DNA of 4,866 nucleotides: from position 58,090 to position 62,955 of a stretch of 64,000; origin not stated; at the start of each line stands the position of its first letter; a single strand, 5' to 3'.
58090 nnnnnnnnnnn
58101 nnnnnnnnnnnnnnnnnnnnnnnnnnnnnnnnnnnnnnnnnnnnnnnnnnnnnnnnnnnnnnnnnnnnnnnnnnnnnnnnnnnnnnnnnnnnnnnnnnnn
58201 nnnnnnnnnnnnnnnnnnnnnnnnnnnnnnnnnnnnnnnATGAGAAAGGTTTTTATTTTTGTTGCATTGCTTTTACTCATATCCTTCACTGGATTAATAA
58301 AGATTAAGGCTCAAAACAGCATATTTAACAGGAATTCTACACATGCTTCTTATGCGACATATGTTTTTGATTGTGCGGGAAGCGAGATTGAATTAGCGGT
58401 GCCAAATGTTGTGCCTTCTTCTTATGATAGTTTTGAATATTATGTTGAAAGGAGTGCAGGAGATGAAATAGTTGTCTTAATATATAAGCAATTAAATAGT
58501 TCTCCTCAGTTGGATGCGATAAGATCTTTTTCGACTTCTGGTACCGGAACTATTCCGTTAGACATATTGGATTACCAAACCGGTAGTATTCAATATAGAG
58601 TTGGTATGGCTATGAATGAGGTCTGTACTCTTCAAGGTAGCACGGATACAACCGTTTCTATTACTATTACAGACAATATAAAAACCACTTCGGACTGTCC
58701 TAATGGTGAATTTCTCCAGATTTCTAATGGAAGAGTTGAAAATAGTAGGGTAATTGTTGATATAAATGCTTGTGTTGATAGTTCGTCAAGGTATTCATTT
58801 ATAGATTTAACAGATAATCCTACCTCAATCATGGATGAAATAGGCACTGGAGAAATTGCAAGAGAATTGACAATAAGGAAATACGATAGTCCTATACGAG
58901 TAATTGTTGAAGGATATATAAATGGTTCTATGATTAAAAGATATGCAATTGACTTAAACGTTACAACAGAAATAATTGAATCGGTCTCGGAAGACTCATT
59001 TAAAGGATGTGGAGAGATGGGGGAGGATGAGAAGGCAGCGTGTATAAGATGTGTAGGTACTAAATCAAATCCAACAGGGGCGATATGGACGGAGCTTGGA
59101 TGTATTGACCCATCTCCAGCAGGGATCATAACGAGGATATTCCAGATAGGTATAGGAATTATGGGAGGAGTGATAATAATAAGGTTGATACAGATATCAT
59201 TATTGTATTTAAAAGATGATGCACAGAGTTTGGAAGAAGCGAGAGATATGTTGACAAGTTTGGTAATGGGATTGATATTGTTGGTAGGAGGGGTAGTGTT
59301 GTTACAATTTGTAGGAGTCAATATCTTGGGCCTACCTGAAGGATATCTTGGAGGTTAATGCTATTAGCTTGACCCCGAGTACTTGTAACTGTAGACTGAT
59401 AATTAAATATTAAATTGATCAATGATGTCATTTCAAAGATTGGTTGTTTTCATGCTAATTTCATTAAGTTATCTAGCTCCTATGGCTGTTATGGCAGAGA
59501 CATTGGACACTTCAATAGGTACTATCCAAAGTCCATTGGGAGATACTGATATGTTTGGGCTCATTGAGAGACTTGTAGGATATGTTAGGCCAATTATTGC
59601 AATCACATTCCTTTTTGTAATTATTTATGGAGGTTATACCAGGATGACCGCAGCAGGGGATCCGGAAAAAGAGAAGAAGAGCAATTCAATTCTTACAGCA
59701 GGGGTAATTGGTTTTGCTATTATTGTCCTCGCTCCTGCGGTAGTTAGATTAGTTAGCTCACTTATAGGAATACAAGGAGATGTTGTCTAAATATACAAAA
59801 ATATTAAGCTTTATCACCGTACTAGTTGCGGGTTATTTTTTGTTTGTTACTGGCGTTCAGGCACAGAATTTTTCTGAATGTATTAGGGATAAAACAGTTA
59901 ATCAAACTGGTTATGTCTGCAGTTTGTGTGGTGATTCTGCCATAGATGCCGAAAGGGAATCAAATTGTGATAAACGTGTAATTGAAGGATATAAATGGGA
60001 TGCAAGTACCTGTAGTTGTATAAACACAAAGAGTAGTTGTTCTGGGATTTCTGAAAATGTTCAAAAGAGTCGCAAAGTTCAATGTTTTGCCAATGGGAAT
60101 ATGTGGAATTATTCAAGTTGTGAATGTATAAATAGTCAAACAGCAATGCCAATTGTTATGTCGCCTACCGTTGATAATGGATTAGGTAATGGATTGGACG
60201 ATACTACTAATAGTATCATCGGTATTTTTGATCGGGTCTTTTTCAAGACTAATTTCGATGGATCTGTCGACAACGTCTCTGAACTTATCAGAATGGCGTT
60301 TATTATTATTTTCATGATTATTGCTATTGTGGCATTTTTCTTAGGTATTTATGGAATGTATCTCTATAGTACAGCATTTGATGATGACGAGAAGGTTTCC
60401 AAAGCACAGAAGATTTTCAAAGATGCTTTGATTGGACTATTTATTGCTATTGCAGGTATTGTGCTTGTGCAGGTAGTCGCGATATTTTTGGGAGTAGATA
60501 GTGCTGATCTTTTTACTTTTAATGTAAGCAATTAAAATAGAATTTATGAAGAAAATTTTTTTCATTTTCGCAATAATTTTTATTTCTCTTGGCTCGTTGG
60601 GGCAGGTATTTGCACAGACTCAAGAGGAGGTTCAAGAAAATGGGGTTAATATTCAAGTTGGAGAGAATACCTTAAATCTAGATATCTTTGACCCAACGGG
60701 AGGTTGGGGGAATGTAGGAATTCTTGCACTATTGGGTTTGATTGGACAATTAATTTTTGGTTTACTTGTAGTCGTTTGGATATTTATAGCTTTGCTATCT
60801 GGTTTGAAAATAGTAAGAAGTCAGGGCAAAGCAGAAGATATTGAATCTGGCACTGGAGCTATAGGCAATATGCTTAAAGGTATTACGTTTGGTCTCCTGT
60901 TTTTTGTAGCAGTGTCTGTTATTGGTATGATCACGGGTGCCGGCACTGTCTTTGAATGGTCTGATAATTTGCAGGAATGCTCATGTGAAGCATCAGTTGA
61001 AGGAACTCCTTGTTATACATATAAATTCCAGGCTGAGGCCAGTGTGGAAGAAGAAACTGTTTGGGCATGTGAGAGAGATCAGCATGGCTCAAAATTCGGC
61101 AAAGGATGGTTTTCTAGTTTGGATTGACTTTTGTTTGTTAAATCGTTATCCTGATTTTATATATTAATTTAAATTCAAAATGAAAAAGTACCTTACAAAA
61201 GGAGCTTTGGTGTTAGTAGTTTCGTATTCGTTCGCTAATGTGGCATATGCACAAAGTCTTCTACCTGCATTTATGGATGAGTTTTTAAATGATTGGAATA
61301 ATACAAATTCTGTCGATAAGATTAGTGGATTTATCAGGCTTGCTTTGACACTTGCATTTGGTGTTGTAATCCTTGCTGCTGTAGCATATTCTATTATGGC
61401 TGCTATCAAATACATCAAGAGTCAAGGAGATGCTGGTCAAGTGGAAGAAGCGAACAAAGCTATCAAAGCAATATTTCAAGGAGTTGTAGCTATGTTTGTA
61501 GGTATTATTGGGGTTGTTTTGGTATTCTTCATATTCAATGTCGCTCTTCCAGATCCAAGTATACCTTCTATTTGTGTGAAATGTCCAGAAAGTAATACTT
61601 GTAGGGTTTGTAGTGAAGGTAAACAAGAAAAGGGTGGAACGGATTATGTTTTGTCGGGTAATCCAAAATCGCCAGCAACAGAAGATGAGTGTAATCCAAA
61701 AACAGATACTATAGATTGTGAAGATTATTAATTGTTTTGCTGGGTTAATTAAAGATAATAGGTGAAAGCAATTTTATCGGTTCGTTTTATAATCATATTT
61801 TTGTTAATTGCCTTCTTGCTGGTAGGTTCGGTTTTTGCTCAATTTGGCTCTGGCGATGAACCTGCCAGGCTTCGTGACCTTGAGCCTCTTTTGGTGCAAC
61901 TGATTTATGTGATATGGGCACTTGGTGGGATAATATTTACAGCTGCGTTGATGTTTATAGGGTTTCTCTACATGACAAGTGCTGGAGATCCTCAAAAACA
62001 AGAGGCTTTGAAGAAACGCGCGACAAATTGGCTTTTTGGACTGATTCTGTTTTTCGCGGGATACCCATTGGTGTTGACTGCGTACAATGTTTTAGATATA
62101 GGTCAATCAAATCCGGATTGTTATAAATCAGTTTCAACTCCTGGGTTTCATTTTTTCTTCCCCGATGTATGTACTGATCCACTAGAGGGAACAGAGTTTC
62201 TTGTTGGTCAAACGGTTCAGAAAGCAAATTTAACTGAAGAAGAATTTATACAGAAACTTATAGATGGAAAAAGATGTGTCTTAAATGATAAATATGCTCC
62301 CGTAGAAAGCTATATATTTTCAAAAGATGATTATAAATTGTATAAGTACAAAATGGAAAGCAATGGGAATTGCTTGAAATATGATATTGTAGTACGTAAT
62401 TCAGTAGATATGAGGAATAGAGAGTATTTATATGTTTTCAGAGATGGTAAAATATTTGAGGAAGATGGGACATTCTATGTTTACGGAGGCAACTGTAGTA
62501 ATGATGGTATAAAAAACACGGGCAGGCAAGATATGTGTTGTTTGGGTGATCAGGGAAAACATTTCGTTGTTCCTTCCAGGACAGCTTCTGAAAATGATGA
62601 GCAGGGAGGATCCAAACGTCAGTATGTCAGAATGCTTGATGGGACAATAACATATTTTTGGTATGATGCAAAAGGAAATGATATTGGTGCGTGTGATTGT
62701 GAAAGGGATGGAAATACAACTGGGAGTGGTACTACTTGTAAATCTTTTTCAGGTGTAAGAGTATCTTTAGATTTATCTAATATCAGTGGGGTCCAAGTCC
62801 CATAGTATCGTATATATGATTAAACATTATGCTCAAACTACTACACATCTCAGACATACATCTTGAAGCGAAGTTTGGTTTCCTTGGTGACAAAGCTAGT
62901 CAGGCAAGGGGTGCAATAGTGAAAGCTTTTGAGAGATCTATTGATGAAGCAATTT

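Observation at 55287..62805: Operon coupling a membrane-anchored ClpC/ClpB-like unfoldase to six paralogous secreted proteins built on one VirB2/TrbC-like two-helix hairpin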

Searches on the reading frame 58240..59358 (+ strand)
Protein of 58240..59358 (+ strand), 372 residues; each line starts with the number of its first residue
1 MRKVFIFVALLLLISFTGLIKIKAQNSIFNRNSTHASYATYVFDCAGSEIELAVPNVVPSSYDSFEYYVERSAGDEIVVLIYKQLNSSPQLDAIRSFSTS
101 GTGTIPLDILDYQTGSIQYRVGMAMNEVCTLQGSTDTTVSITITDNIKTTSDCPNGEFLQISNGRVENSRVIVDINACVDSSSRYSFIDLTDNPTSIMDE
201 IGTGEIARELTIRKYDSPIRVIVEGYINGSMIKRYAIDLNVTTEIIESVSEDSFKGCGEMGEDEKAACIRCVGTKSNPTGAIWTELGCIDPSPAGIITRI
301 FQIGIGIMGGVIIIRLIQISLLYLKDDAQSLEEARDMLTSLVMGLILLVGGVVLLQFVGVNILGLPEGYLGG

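Call 3: search_protein_families(library=pfam, proteins=[window:58240-59358:+], max_evalue=1)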
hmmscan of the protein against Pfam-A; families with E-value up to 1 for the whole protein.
window:58240-59358:+ (372 aa): 1 family
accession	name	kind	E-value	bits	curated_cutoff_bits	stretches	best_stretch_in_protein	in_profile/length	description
PF18895.5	T4SS_pilin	-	0.17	12.4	26.6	1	296-349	8-62/71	Type IV secretion system pilin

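Call 4: search_protein_families(library=ncbifam, proteins=[window:58240-59358:+], max_evalue=1)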
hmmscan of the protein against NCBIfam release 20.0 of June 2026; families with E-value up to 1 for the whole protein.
window:58240-59358:+ (372 aa): 2 families
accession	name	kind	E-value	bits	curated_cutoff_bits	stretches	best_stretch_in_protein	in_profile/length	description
NF011907.0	PRK15380.1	equivalog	0.12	11.6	386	1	232-327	165-256/319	type III secretion system effector SopD2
NF010304.0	PRK13741.1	equivalog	0.13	12.2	173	1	301-349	32-77/171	conjugal transfer entry exclusion protein TraS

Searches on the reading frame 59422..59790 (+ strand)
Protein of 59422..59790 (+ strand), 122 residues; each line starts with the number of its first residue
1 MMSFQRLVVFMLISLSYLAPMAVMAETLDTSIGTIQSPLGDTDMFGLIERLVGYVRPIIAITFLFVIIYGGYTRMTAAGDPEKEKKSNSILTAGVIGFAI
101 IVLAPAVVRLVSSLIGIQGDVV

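Call 3: search_protein_families(library=pfam, proteins=[window:59422-59790:+], max_evalue=1)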
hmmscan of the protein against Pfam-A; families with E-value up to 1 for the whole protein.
window:59422-59790:+ (122 aa): 3 families
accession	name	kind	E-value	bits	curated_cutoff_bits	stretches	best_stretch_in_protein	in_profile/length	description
PF18895.5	T4SS_pilin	-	3e-10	40.5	26.6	1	45-111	6-71/71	Type IV secretion system pilin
PF02628.20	COX15-CtaA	-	0.26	10.7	29.9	1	59-79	7-27/322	Cytochrome oxidase assembly protein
PF04956.18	TrbC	-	0.45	11.2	27.9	0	8-109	13-96/98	TrbC/VIRB2 pilin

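Call 4: search_protein_families(library=ncbifam, proteins=[window:59422-59790:+], max_evalue=1)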
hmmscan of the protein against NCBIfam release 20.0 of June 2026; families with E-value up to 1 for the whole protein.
window:59422-59790:+ (122 aa): 6 families
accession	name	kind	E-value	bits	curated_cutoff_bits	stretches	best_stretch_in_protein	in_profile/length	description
NF045849.1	ICE_MMCAP2_0565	equivalog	1.1e-09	37.8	40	1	46-114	11-79/80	Mbov_0395 family pilin-like conjugal transfer protein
NF045890.1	conj_pls20_p028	equivalog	0.0023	16.9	150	1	42-115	56-120/377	pLS20_p028 family conjugation system transmembrane protein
NF045889.1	ICE_Mbov_0396_TM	equivalog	0.0061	16.1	70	1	58-116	61-119/306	Mbov_0396 family ICE element transmembrane protein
NF045848.1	MMCAP2_0566_fam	domain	0.031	13.6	90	1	58-115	63-120/322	MMCAP2_0566 family conjugal transfer protein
NF033904.1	LlsX_fam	subfamily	0.033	14.3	29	1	58-82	15-39/90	LlsX family protein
NF006908.0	PRK09400.1-3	equivalog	0.18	11.6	97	1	89-112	47-70/71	preprotein translocase subunit SecE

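Call 71: predict_structure(alignment_id=A5)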
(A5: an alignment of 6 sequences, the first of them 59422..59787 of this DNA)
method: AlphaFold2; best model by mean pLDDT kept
length: 122 residues; sequences in the alignment: 6
mean_pLDDT: 65.8   pTM: 0.41
mean pLDDT of the five models: 65.8, 65.0, 64.7, 63.7, 61.2
residues with pLDDT >= 90: 0; 70-90: 58; 50-70: 52; < 50: 12
segments of 3 or more residues with pLDDT < 50: 35-41
pLDDT, mean of each block of 10 residues (from residue 1): 56 58 54 48 59 73 80 77 77 75 72 64 46
secondary structure, 60 per line:
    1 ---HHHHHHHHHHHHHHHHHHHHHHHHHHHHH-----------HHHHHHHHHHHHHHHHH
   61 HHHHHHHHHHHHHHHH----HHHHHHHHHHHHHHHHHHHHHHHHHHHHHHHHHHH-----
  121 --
elements in order: H4-32 H44-76 H81-115

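Call 73: fold_search(model_id=the predicted structure, library=pdb)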
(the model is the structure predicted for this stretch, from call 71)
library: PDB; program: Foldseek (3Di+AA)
matches with E <= 10: 14; with E <= 0.001: 0
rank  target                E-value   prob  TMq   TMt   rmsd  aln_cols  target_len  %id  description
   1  4l8i_A                2.8e+00  0.20  0.41  0.43  11.4       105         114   12  Crystal structure of RSV epitope scaffold FFL_005 (released 2014-02-12)
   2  9oox_A                3.4e+00  0.47  0.50  0.64   6.9        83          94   13  Cryo-EM Structure of the Escherichia phage HK446 Rip1 in complex with the Enterobacteria phage T6 small terminase (released 2026-02-04)
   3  1w0b_MODEL_1_A        4.3e+00  0.04  0.18  0.21  15.7        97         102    8  Solution structure of the human alpha-hemoglobin stabilizing protein (AHSP) P30A mutant (released 2004-06-10)
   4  3b0c_W                4.9e+00  0.02  0.17  0.21   8.7        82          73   21  Crystal structure of the chicken CENP-T histone fold/CENP-W complex, crystal form I (released 2012-03-07)
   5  1avo_B                6.0e+00  0.09  0.41  0.37   7.2       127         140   14  PROTEASOME ACTIVATOR REG(ALPHA) (released 1997-12-31)
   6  9ngm_A                6.3e+00  0.06  0.29  0.09  11.1       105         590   12  CryoEM structure of human ABCD3 (released 2025-12-17)
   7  8dfu_0                6.8e+00  0.21  0.49  0.69   4.7        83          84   22  Cryo-EM structure of conjugation pili from Aeropyrum pernix (released 2023-03-22)
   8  6szs_z                6.8e+00  0.13  0.42  0.17   6.4        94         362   13  Release factor-dependent ribosome rescue by BrfA in the Gram-positive bacterium Bacillus subtilis (released 2019-12-04)
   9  5m73_G                7.2e+00  0.09  0.31  0.20  11.9        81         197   14  Structure of the human SRP S domain with SRP72 RNA-binding domain (released 2016-12-07)
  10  5f5p_G                8.2e+00  0.08  0.40  0.30   7.5       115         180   11  Molecular Basis for Shroom2 Recognition by Rock1 (released 2016-10-19)
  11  6ubs_A                8.7e+00  0.12  0.46  0.19   4.6       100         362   10  Full length Glycine receptor reconstituted in lipid nanodisc in Apo/Resting conformation (released 2020-07-29)
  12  7e1v_G                9.3e+00  0.04  0.30  0.22   8.4       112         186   14  Cryo-EM structure of apo hybrid respiratory supercomplex consisting of Mycobacterium tuberculosis complexIII and Mycob (released 2021-10-13)
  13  8w2e_A                9.3e+00  0.03  0.25  0.18  11.9        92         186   14  SARS-CoV-2 M protein dimer in complex with JNJ-9676 and Fab-B (released 2025-01-29)
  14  5u9f_Z                9.9e+00  0.08  0.36  0.14   8.0        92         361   14  3.2 A cryo-EM ArfA-RF2 ribosome rescue complex (Structure II) (released 2017-03-22)

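Call 97: search_protein_families(library=pfam, alignment_id=A8, max_evalue=0.01)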
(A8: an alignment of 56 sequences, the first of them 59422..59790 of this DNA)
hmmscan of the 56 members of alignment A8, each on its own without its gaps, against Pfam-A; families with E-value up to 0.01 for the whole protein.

A. member 1, window:59422-59790:+ (122 aa): 1 family
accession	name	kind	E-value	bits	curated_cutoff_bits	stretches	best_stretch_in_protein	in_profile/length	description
PF18895.5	T4SS_pilin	-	3e-10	40.5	26.6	1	45-111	6-71/71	Type IV secretion system pilin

B. families by the number of members that match (of 56 scanned): 18 families
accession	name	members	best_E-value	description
PF18895.5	T4SS_pilin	40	1.6e-13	Type IV secretion system pilin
PF04956.18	TrbC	5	7.7e-05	TrbC/VIRB2 pilin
PF20973.2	VUPS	2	0.0022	Vitamin uptake-like sensor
PF07666.16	MpPF26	1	7.1e-05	M penetrans paralogue family 26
PF04290.18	DctQ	1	0.00086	Tripartite ATP-independent periplasmic transporters, DctQ component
PF10766.14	AcrZ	1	0.001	Multidrug efflux pump-associated protein AcrZ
PF17319.7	DUF5362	1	0.0022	Family of unknown function (DUF5362)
PF07331.16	TctB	1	0.003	Tripartite tricarboxylate transporter TctB family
PF04893.22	Yip1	1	0.0033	Yip1 domain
PF17197.9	DUF5134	1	0.0035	Domain of unknown function (DUF5134)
PF04973.17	NMN_transporter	1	0.0044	Nicotinamide mononucleotide transporter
PF02322.20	Cyt_bd_oxida_II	1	0.0053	Cytochrome bd terminal oxidase subunit II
PF11803.13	UXS1_N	1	0.0055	UDP-glucuronate decarboxylase N-terminal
PF06699.16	PIG-F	1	0.0061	GPI biosynthesis protein family Pig-F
PF01534.23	Frizzled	1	0.0061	Frizzled/Smoothened family membrane region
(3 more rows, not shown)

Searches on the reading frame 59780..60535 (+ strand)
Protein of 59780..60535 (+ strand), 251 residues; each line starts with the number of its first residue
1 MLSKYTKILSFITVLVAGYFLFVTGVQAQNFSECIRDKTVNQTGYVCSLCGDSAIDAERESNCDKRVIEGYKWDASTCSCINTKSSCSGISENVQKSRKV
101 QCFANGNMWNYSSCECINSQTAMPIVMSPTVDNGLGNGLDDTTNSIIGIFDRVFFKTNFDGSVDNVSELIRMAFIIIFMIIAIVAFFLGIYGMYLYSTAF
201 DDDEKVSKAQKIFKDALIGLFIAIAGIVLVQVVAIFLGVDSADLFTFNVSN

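Call 3: search_protein_families(library=pfam, proteins=[window:59780-60535:+], max_evalue=1)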
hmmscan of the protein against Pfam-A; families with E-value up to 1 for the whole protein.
window:59780-60535:+ (251 aa): 5 families
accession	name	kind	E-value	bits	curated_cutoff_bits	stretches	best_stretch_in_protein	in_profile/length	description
PF18895.5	T4SS_pilin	-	1.8e-06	28.4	26.6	1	163-233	2-71/71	Type IV secretion system pilin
PF07666.16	MpPF26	-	0.016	15.7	37.2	1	174-235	8-69/75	M penetrans paralogue family 26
PF03128.19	CXCXC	-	0.1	13.4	15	0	109-117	4-12/13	CXCXC repeat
PF11239.13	DUF3040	-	0.35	11.6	24.7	0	8-30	45-67/84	Protein of unknown function (DUF3040)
PF13273.12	DUF4064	-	0.5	11.1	32.1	0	8-33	14-41/102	Protein of unknown function (DUF4064)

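Call 4: search_protein_families(library=ncbifam, proteins=[window:59780-60535:+], max_evalue=1)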
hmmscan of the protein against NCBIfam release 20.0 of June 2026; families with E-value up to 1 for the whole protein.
window:59780-60535:+ (251 aa): 5 families
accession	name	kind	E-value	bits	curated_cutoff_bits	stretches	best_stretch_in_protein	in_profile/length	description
NF045849.1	ICE_MMCAP2_0565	equivalog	4.3e-06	26.3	40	1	163-234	6-77/80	Mbov_0395 family pilin-like conjugal transfer protein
TIGR00776.1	RhaT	subfamily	0.0062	15.7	319.6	1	179-245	117-182/290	RhaT/GlcU family sugar-proton symporter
TIGR03943.1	TIGR03943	equivalog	0.24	10.8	88.8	1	165-231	4-71/221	TIGR03943 family putative permease subunit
NF040945.1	CCC_membrane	equivalog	0.36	11.2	65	0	175-240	20-85/99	CCC motif membrane protein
NF033218.1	anchor_AmaP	equivalog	0.51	10.1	55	1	174-236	7-70/166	alkaline shock response membrane anchor protein AmaP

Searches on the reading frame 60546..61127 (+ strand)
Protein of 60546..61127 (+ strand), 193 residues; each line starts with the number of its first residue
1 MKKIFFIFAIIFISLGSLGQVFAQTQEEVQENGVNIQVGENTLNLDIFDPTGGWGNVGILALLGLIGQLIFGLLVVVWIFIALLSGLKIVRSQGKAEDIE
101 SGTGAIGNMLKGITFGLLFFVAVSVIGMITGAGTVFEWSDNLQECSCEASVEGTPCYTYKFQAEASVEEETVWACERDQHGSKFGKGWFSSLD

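Call 3: search_protein_families(library=pfam, proteins=[window:60546-61127:+], max_evalue=1)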
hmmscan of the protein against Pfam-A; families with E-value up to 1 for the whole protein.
window:60546-61127:+ (193 aa): 0 families

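Call 4: search_protein_families(library=ncbifam, proteins=[window:60546-61127:+], max_evalue=1)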
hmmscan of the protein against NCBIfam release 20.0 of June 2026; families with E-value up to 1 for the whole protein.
window:60546-61127:+ (193 aa): 4 families
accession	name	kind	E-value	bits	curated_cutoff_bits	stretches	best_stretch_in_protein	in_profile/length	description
NF041742.1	WGxxGxxG_fam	subfamily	0.00065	20.2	35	1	1-67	1-65/69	WGxxGxxG family protein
NF033603.1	mini-MOMP_1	subfamily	0.0094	15.7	75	0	1-15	1-15/63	mini-MOMP protein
NF009950.0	PRK13414.1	equivalog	0.12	12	306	1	4-81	5-81/209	flagellar biosynthesis protein FliZ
NF053819.1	EF0750_LPXTG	subfamily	0.85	10.2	47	1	1-34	1-37/105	EF2685/EF0750 family sortase-dependent surface protein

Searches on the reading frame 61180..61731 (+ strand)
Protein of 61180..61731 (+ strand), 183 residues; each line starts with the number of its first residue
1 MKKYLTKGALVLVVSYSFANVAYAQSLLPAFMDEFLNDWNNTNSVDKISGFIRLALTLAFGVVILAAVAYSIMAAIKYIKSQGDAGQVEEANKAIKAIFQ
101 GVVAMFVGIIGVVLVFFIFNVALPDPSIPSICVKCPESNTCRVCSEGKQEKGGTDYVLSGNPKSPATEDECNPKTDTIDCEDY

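Call 3: search_protein_families(library=pfam, proteins=[window:61180-61731:+], max_evalue=1)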
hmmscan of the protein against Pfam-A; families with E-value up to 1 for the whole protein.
window:61180-61731:+ (183 aa): 4 families
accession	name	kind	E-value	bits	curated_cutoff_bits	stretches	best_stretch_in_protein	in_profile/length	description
PF18895.5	T4SS_pilin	-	0.039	14.5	26.6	1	45-106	2-62/71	Type IV secretion system pilin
PF10328.15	7TM_GPCR_Srx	-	0.041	13.9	23.8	1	30-121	138-233/263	Serpentine type 7TM GPCR chemoreceptor Srx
PF05255.16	UPF0220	-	0.044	13.7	25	1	62-122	64-127/166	Uncharacterised protein family (UPF0220)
PF07332.16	Phage_holin_3_6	-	0.65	10.5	28.4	1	89-123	28-62/116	Putative Actinobacterial Holin-X, holin superfamily III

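Call 4: search_protein_families(library=ncbifam, proteins=[window:61180-61731:+], max_evalue=1)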
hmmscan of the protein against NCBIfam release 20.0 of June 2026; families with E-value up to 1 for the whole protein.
window:61180-61731:+ (183 aa): 5 families
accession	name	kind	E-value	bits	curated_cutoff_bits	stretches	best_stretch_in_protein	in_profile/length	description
NF045849.1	ICE_MMCAP2_0565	equivalog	0.0011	18.6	40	1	45-116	6-70/80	Mbov_0395 family pilin-like conjugal transfer protein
NF002701.0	PRK02504.1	equivalog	0.0094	14.4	569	1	27-116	51-136/513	NAD(P)H-quinone oxidoreductase subunit N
NF045889.1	ICE_Mbov_0396_TM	equivalog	0.021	14.3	70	1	62-123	59-118/306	Mbov_0396 family ICE element transmembrane protein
NF045848.1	MMCAP2_0566_fam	domain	0.021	14.1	90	1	61-121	60-118/322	MMCAP2_0566 family conjugal transfer protein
NF052650.1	YknW_fam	equivalog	0.045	13.2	110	1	60-120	41-101/213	YknW family membrane protein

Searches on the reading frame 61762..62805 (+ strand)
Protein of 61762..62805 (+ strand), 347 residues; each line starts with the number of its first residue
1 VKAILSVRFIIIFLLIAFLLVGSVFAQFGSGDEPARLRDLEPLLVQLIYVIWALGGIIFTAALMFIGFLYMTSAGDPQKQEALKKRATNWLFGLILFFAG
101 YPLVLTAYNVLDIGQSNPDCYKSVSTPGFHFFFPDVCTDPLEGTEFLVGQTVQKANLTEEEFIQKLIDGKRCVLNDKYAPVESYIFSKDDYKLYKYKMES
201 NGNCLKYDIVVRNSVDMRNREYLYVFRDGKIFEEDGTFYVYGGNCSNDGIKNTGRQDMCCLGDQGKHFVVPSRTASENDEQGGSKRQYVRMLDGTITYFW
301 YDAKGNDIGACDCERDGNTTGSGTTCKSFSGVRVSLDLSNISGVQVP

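Call 3: search_protein_families(library=pfam, proteins=[window:61762-62805:+], max_evalue=1)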
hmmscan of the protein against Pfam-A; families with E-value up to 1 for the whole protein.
window:61762-62805:+ (347 aa): 3 families
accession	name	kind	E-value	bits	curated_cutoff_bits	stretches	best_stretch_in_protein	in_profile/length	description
PF18895.5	T4SS_pilin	-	1.6e-08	34.9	26.6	1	44-99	9-63/71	Type IV secretion system pilin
PF04956.18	TrbC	-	0.00027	21.5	27.9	1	8-104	12-95/98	TrbC/VIRB2 pilin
PF02322.20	Cyt_bd_oxida_II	-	0.0053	16.6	35.6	1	15-104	122-208/302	Cytochrome bd terminal oxidase subunit II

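Call 4: search_protein_families(library=ncbifam, proteins=[window:61762-62805:+], max_evalue=1)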
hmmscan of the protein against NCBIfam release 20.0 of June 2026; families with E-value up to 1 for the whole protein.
window:61762-62805:+ (347 aa): 1 family
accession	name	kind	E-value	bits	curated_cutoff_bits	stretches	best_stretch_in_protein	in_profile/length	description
NF045849.1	ICE_MMCAP2_0565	equivalog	8.5e-06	25.4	40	1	50-105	19-74/80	Mbov_0395 family pilin-like conjugal transfer protein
